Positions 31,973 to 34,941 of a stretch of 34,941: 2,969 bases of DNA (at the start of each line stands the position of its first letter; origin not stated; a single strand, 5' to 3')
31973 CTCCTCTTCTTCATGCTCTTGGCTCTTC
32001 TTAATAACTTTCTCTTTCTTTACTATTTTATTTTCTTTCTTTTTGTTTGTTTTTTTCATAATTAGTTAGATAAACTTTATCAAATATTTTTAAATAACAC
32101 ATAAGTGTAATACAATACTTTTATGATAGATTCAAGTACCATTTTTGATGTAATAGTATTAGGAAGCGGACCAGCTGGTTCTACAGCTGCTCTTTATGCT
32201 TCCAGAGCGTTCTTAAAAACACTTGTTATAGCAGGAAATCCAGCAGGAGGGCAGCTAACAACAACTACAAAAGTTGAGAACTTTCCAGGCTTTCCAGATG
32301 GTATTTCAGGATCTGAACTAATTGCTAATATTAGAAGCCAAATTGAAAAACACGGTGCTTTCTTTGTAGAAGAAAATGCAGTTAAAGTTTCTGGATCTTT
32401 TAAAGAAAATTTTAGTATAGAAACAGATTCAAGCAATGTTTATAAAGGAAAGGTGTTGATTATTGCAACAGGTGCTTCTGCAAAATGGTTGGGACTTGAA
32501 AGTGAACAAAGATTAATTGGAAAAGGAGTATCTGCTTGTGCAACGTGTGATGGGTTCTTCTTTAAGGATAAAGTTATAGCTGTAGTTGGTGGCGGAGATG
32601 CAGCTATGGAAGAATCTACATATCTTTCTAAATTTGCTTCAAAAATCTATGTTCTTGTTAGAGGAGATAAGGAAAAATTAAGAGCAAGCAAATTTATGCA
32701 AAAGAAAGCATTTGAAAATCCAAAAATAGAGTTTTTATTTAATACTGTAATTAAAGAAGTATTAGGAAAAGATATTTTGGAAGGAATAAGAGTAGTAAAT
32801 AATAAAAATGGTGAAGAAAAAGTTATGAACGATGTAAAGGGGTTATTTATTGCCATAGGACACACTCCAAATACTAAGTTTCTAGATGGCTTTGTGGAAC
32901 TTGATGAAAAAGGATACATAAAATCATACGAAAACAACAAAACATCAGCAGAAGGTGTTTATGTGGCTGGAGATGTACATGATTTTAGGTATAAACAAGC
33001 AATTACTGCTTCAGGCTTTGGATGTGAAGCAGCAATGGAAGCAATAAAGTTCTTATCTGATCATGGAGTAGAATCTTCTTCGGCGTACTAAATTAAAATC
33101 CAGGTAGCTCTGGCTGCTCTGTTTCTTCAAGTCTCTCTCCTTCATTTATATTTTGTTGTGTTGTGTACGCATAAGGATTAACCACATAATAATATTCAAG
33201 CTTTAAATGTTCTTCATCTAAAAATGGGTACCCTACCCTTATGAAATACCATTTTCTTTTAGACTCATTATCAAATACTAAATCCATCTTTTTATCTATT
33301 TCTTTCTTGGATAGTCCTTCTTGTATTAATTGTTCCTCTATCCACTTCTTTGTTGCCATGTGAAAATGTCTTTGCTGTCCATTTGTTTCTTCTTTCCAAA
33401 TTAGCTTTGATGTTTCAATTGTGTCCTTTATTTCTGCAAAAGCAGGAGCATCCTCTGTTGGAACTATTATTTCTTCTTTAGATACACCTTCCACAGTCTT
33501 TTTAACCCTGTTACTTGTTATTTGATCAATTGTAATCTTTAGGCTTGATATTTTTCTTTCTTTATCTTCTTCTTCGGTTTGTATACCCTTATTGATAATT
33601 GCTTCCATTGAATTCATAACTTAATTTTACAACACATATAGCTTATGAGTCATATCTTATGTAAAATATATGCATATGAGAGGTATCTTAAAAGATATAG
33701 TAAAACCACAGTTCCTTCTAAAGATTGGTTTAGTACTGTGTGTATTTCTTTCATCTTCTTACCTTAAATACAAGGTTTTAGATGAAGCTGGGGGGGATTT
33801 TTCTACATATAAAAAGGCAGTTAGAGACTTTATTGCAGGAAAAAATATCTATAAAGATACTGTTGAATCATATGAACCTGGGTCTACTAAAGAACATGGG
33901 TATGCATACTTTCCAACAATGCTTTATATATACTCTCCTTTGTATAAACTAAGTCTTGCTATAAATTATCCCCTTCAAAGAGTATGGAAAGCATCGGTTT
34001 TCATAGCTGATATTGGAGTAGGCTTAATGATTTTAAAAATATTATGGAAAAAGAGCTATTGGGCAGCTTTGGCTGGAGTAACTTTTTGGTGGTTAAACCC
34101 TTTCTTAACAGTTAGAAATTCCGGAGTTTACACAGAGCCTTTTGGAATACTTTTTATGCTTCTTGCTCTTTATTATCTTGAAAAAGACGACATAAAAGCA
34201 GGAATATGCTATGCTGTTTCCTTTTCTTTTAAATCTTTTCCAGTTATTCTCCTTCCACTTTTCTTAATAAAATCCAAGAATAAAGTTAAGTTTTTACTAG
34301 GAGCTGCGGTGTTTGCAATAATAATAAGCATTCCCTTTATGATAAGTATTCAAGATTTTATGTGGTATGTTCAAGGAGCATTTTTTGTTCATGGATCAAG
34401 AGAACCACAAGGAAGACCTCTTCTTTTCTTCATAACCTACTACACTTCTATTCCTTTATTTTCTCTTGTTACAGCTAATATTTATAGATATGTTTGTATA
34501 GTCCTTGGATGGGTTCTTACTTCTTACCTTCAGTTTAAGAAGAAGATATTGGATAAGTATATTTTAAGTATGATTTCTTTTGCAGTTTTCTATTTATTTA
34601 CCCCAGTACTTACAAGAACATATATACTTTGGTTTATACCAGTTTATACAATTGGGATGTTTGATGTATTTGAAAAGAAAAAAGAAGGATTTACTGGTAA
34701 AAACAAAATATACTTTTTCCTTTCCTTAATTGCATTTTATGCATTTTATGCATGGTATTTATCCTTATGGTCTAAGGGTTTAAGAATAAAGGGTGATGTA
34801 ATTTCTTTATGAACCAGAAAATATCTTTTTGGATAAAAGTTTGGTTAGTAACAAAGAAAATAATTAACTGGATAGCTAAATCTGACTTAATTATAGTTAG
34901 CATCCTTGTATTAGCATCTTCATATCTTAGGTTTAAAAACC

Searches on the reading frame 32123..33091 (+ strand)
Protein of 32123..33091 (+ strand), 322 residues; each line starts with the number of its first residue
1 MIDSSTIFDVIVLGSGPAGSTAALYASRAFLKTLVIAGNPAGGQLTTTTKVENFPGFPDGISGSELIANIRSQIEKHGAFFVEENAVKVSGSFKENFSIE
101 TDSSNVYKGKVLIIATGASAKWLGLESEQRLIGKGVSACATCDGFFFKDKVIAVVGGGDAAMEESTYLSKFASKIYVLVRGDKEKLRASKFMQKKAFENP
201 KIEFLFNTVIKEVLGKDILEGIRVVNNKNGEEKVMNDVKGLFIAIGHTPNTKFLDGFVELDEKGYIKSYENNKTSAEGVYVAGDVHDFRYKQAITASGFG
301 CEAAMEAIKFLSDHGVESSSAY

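Call 14: search_protein_families(library=pfam, proteins=[window:32123-33091:+])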
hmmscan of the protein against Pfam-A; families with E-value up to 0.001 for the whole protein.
window:32123-33091:+ (322 aa): 8 families
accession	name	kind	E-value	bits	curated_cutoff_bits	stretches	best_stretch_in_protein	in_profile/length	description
PF07992.20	Pyr_redox_2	-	2.8e-44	152.1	26.1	1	8-297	1-288/291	Pyridine nucleotide-disulphide oxidoreductase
PF13738.12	Pyr_redox_3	-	4.8e-15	56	30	1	89-283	107-305/305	Pyridine nucleotide-disulphide oxidoreductase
PF00070.33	Pyr_redox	-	1.3e-10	42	22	1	152-217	2-70/82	Pyridine nucleotide-disulphide oxidoreductase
PF12831.13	FAD_oxidored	-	8.6e-07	29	27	1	9-49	1-42/416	FAD dependent oxidoreductase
PF03486.20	HI0933_like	-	3.1e-06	27.3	50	0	57-119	102-165/244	HI0933-like protein Rossmann domain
PF01134.28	GIDA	-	8.6e-06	25.5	22.1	0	9-39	1-31/391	Glucose inhibited division protein A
PF01266.30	DAO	-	7.9e-05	22.8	27.9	0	9-43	1-35/353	FAD dependent oxidoreductase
PF00890.30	FAD_binding_2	-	0.00018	21.3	20.4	1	9-44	1-37/414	FAD binding domain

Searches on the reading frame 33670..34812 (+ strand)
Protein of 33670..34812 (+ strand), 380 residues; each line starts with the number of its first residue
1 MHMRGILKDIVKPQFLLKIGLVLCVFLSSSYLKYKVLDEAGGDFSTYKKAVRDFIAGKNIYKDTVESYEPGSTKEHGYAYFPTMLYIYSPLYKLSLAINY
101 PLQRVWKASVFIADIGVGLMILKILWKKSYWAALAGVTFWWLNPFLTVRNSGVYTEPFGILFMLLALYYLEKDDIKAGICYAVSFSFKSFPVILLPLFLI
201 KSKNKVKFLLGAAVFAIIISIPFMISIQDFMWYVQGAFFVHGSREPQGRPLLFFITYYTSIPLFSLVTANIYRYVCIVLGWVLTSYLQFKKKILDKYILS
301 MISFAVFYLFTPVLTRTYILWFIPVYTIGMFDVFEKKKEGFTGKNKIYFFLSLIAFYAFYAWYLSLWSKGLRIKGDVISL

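Call 14: search_protein_families(library=pfam, proteins=[window:33670-34812:+])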
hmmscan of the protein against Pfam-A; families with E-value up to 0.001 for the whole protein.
window:33670-34812:+ (380 aa): 1 family
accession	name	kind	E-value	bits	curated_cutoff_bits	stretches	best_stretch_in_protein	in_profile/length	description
PF09594.16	GT87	-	0.00047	20.4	25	1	78-266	1-190/237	Glycosyltransferase family 87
